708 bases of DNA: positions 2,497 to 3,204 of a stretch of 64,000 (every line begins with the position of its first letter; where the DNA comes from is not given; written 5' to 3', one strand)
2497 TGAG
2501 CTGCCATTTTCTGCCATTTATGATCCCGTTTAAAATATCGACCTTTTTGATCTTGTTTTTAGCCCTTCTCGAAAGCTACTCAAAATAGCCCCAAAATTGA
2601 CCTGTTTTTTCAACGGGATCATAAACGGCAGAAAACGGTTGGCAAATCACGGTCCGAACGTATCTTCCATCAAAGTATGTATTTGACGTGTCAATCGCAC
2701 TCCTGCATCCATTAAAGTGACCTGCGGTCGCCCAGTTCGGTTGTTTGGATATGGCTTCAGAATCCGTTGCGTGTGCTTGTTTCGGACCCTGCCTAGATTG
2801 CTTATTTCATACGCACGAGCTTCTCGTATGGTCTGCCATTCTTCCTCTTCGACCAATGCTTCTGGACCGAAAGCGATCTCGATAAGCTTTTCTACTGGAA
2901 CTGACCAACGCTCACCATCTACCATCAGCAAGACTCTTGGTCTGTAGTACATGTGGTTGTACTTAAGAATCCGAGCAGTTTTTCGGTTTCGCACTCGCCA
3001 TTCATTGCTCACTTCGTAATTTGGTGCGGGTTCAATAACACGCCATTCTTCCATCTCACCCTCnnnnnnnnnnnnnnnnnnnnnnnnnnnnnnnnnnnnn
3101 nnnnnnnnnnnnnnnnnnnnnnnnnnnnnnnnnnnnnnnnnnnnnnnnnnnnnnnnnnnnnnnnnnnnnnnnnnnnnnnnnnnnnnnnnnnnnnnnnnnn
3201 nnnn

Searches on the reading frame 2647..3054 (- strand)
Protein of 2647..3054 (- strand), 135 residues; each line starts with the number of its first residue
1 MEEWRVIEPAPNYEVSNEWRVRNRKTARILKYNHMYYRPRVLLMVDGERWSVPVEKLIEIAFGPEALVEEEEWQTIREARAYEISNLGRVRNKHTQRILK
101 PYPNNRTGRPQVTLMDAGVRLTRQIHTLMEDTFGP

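Call 33: search_protein_families(library=phrogs, proteins=[window:2647-3054:-], max_evalue=0.001)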
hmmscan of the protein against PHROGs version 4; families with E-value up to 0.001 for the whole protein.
window:2647-3054:- (135 aa): 5 families
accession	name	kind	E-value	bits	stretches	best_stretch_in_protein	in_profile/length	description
phrog_959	-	DNA, RNA and nucleotide metabolism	3.7e-19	69.8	2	69-134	4-69/138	HNH endonuclease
phrog_6086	-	DNA, RNA and nucleotide metabolism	3.7e-18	67.1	2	71-133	3-67/147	HNH endonuclease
phrog_59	-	DNA, RNA and nucleotide metabolism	5.9e-17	63.1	2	69-134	136-200/423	HNH endonuclease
phrog_1492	-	DNA, RNA and nucleotide metabolism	6.7e-10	39.7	1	69-133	43-122/414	HNH endonuclease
phrog_18472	-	unknown function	3.1e-09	37.9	0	2-63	111-172/173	-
